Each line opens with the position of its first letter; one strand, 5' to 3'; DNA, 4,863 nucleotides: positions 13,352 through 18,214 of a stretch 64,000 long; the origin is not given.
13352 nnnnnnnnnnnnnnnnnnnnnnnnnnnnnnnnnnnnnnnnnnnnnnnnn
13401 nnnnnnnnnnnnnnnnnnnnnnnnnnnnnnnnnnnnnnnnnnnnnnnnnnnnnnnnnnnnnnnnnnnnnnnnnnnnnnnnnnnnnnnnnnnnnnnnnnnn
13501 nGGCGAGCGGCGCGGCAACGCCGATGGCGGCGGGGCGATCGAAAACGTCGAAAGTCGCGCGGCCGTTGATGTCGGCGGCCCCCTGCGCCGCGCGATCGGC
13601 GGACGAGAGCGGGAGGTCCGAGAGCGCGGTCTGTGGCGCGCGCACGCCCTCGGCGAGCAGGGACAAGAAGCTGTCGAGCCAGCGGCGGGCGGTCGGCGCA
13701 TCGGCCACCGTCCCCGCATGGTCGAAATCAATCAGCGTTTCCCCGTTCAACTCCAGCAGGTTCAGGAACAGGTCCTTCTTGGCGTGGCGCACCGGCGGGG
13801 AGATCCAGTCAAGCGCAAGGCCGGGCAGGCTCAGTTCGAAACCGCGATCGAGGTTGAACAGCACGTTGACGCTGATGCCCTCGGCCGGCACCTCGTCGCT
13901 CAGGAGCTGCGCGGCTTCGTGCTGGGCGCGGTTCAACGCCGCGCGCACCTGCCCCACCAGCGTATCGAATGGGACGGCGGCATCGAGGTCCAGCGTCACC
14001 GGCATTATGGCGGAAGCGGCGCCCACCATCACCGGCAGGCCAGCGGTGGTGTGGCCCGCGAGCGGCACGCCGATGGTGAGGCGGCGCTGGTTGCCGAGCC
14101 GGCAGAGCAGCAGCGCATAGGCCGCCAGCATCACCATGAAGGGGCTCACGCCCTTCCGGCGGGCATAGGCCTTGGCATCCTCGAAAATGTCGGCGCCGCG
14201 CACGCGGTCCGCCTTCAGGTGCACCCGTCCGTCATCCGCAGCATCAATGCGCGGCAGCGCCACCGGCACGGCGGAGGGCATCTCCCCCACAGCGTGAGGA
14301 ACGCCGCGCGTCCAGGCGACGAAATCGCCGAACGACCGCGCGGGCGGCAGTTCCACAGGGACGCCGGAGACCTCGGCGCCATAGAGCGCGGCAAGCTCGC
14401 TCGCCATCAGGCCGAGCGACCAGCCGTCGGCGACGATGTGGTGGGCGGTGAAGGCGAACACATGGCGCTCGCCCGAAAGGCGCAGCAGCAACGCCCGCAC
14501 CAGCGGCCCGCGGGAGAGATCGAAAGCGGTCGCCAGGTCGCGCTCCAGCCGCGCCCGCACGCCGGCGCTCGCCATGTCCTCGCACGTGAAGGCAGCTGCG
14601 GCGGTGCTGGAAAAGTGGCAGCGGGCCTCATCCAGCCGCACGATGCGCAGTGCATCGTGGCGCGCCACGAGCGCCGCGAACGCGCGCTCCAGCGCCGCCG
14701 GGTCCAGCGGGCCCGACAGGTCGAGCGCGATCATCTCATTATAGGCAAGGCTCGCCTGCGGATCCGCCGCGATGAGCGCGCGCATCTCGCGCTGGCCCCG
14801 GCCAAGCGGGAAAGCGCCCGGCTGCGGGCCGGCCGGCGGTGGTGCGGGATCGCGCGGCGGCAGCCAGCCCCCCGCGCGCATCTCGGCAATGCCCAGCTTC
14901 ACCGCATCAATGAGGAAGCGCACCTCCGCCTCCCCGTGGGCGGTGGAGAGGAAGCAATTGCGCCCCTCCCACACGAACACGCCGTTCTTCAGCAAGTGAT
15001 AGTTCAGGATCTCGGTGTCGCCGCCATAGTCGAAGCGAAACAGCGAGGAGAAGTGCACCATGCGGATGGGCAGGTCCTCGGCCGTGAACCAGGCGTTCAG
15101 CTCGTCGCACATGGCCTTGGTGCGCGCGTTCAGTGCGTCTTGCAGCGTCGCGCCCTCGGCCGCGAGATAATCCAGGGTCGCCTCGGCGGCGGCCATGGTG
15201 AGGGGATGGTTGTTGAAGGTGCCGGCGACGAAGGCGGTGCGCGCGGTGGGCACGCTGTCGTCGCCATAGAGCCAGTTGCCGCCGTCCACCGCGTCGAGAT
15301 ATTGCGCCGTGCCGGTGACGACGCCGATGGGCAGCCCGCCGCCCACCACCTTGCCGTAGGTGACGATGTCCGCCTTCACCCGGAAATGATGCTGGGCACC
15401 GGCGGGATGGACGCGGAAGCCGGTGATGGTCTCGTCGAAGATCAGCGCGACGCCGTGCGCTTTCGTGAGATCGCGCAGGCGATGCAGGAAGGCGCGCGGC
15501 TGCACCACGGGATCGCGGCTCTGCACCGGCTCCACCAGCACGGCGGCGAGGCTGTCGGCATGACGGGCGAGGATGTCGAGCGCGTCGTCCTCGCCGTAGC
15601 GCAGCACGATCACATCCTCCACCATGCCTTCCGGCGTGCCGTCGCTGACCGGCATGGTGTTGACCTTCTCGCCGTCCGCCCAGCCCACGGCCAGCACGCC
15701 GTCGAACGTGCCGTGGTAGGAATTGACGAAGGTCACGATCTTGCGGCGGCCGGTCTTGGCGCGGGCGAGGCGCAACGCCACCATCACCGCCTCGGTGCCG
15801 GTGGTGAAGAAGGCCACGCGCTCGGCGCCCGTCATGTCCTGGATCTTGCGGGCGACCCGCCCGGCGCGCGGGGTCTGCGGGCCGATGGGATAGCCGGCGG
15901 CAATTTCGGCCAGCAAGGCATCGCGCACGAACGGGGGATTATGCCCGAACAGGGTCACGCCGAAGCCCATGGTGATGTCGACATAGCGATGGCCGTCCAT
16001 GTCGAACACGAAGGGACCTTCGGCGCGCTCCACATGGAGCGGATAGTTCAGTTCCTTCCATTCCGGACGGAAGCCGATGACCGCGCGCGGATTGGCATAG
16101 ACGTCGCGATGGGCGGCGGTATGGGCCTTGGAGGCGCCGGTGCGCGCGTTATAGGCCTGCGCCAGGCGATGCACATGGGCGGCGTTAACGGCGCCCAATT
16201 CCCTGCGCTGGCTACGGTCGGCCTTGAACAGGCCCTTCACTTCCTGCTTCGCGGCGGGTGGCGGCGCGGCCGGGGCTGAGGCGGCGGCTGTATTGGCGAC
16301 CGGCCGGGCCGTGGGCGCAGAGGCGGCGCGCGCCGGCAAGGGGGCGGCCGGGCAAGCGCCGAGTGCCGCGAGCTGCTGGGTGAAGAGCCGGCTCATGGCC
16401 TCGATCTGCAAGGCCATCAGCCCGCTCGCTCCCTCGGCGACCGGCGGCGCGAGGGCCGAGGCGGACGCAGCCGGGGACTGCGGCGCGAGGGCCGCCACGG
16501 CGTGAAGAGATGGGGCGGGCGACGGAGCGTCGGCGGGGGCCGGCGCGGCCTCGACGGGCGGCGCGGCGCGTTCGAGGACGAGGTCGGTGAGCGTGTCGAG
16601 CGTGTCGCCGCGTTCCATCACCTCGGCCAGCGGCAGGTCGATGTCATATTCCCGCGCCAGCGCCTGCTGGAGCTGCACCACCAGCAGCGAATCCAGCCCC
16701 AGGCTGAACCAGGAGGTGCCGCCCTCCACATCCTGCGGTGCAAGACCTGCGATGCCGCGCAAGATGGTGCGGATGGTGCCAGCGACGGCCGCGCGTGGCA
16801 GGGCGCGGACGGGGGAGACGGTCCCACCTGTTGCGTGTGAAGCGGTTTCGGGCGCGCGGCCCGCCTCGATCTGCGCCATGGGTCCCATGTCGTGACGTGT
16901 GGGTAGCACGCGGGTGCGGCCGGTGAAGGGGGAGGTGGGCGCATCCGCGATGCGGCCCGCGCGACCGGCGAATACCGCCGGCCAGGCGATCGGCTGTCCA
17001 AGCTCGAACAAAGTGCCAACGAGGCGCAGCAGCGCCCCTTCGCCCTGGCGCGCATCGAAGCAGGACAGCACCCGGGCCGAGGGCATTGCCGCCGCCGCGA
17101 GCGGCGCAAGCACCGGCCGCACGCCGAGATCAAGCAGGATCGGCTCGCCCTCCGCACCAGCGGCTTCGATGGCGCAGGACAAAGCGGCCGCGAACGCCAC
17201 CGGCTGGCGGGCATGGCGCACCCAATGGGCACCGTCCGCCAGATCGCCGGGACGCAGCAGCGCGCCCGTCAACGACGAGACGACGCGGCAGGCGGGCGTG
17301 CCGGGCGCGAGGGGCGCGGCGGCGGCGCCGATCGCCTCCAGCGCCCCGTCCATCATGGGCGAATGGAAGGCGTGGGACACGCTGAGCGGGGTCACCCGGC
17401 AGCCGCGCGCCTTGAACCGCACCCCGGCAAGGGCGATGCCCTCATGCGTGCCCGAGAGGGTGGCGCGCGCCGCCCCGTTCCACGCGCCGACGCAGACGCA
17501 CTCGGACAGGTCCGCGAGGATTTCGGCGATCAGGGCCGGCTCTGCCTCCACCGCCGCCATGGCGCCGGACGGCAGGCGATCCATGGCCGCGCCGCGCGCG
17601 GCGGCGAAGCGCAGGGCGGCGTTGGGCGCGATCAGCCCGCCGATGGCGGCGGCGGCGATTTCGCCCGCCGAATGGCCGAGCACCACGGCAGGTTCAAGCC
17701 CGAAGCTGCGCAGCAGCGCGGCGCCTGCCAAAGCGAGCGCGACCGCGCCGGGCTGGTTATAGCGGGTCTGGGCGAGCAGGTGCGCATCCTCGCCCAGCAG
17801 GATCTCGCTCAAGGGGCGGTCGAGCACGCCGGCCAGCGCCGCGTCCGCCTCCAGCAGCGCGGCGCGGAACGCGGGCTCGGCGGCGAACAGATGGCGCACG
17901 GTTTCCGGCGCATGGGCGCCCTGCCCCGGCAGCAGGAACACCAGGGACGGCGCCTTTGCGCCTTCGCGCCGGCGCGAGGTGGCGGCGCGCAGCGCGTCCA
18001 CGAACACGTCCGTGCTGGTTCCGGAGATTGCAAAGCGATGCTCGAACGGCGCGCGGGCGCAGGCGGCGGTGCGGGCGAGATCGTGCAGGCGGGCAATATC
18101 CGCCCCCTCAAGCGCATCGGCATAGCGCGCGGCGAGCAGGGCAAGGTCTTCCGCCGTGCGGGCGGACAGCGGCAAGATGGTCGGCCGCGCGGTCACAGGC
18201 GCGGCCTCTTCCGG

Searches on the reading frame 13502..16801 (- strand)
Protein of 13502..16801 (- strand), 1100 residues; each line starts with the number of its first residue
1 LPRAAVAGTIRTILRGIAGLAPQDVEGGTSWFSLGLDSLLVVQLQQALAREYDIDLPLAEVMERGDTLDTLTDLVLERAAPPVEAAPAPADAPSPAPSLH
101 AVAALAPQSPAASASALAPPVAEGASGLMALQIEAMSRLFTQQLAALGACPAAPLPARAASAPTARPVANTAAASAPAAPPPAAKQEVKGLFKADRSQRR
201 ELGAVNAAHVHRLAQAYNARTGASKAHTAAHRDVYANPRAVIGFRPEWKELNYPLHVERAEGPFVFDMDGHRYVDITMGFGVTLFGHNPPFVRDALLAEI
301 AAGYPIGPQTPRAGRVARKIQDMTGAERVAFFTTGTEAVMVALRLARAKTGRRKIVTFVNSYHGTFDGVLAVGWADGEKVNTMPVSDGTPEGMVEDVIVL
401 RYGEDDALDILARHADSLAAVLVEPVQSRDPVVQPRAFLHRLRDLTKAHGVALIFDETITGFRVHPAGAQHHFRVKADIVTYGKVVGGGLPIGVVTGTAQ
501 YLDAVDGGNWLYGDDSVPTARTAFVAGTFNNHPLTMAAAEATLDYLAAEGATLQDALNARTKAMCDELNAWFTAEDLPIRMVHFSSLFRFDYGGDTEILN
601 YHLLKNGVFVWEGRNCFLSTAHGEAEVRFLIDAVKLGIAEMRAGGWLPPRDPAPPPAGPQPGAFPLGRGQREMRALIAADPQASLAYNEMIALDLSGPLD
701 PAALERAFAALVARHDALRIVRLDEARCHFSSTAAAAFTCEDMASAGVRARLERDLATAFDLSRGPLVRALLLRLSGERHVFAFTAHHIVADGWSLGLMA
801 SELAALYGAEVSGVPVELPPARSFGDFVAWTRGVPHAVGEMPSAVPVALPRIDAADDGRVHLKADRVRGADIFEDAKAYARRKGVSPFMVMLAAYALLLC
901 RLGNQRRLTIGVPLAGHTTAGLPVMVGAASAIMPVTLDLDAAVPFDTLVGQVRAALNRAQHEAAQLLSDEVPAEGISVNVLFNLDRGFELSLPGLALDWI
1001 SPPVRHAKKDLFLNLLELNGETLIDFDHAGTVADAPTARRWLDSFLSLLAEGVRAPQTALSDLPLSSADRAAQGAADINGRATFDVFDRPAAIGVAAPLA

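Call 11: find_homologous_proteins(query=window:13502-16801:-, max_evalue=1e-10)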
Query window:13502-16801:- (1100 aa): 642 proteins with E <= 1e-10 among 8000 candidates; the best 120 are listed.
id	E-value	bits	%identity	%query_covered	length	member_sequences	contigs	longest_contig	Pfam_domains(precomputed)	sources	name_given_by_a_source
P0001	4.7e-235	801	57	60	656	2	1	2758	PF00550.32,PF00202.28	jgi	jgi:glutamate-1-semialdehyde aminotransferase/acyl carrier protein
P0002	8.7e-234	797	35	99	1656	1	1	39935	PF00668.26,PF00550.32,PF00202.28,PF23297.2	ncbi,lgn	-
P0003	4.3e-219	748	56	59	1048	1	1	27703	PF00550.32,PF00202.28,PF00698.27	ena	-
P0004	2.1e-211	723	38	98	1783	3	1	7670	PF00668.26,PF00550.32,PF00202.28,PF00501.35,PF13193.13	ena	-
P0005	4.2e-211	722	39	98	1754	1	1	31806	PF00668.26,PF00550.32,PF00202.28,PF00501.35,PF13193.13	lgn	-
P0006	8.3e-211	721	40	82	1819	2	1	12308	PF00668.26,PF00202.28,PF00501.35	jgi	jgi:amino acid adenylation domain-containing protein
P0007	2.4e-210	719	39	97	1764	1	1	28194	PF00668.26,PF00550.32,PF00202.28,PF00501.35,PF13193.13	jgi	jgi:amino acid adenylation domain-containing protein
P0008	1.8e-209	716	41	86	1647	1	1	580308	PF00668.26,PF22336.3,PF00109.33,PF22621.3,PF00550.32,PF00202.28,PF00108.30,PF02801.29,PF16197.12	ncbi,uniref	ncbi:aminotransferase class III-fold pyridoxal phosphate-dependent enzyme [Chitinophaga sp. Hz27]|un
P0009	6.6e-209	715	38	97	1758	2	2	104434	PF00668.26,PF00550.32,PF00202.28,PF00501.35,PF13193.13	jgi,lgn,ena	-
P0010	6.2e-208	711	37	98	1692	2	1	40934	PF00668.26,PF00550.32,PF00202.28,PF00501.35,PF13193.13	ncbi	ncbi:MAG: amino acid adenylation domain-containing protein, partial [Sulfuricellaceae bacterium]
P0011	1.2e-206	707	36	92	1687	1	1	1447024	PF00668.26,PF00550.32,PF00202.28,PF00698.27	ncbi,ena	-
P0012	2.4e-206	706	37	98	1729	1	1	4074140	PF00668.26,PF00550.32,PF00202.28,PF00501.35,PF13193.13,PF23297.2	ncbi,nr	ncbi:amino acid adenylation domain-containing protein [Ectothiorhodospiraceae bacterium BW-2]|nr:ami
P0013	7.8e-206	704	37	97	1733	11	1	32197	PF00668.26,PF00550.32,PF00202.28,PF00501.35,PF13193.13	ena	-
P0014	1.2e-205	704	42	77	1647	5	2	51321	PF00668.26,PF22336.3,PF00109.33,PF22621.3,PF00550.32,PF00202.28,PF00108.30,PF02801.29,PF16197.12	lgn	-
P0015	1.2e-205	704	37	98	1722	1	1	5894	PF00668.26,PF00550.32,PF00202.28,PF00501.35,PF13193.13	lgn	-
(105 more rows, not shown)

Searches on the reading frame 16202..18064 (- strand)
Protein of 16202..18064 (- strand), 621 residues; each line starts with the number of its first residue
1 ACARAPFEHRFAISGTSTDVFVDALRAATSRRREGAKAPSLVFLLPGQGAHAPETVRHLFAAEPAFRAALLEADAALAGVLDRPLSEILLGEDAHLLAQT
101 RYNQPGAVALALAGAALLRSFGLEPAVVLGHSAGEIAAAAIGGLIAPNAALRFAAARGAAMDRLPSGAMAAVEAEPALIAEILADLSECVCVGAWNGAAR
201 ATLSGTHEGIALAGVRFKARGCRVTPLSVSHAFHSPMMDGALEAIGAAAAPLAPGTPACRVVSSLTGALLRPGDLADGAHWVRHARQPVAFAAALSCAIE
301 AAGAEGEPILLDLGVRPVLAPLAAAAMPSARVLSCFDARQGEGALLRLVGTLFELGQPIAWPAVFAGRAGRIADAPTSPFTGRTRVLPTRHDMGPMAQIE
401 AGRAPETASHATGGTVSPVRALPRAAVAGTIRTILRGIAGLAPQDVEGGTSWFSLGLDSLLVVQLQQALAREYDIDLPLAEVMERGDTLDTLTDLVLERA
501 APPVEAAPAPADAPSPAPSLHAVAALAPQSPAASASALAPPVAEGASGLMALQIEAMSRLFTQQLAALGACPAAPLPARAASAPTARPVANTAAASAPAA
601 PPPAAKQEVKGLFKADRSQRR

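Call 7: search_protein_families(library=pfam, proteins=[window:16202-18064:-], max_evalue=0.01)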
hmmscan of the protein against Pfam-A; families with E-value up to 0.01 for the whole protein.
window:16202-18064:- (621 aa): 2 families
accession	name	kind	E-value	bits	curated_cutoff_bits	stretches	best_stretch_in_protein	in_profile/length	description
PF00698.26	Acyl_transf_1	-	1.5e-38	133.5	32.7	1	42-300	1-256/319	Acyl transferase domain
PF00550.31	PP-binding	-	6.7e-12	45.9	20.8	1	430-496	2-67/67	Phosphopantetheine attachment site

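Call 32: search_protein_families(library=ncbifam, proteins=[window:16202-18064:-], max_evalue=0.00001)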
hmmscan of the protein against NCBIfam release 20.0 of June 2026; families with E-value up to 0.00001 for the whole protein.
window:16202-18064:- (621 aa): 8 families
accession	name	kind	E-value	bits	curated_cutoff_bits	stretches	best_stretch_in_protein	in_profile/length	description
NF045894.1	PKS_plus_SDR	equivalog_domain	5.8e-78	262.8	1740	1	2-383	486-873/1515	type I polyketide synthase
NF040607.1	mycolic_Pks13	equivalog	2.2e-25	88.4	2100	1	37-392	661-1023/1680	polyketide synthase Pks13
TIGR03131.1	malonate_mdcH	equivalog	1.1e-24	87.5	297.9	1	42-344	2-293/297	malonate decarboxylase subunit epsilon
TIGR00128.1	fabD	equivalog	7.3e-24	84.7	260.9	1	42-293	4-257/290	ACP S-malonyltransferase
NF037940.1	PKS_MbtD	equivalog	1.2e-22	79.9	1150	1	35-301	86-352/978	mycobactin polyketide synthase MbtD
NF037941.1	PKS_NbtC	equivalog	1.1e-19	70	1150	1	31-237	87-295/1027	nocobactin polyketide synthase NbtC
NF041183.1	Pks2_ls1_myc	equivalog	1.8e-19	68.2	2400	1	40-387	532-877/2086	sulfolipid-1 biosynthesis phthioceranic/hydroxyphthioceranic acid synthase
TIGR02813.1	omega_3_PfaA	subfamily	7.7e-17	59.3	1010.1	1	95-322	645-875/2582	polyketide-type polyunsaturated fatty acid synthase PfaA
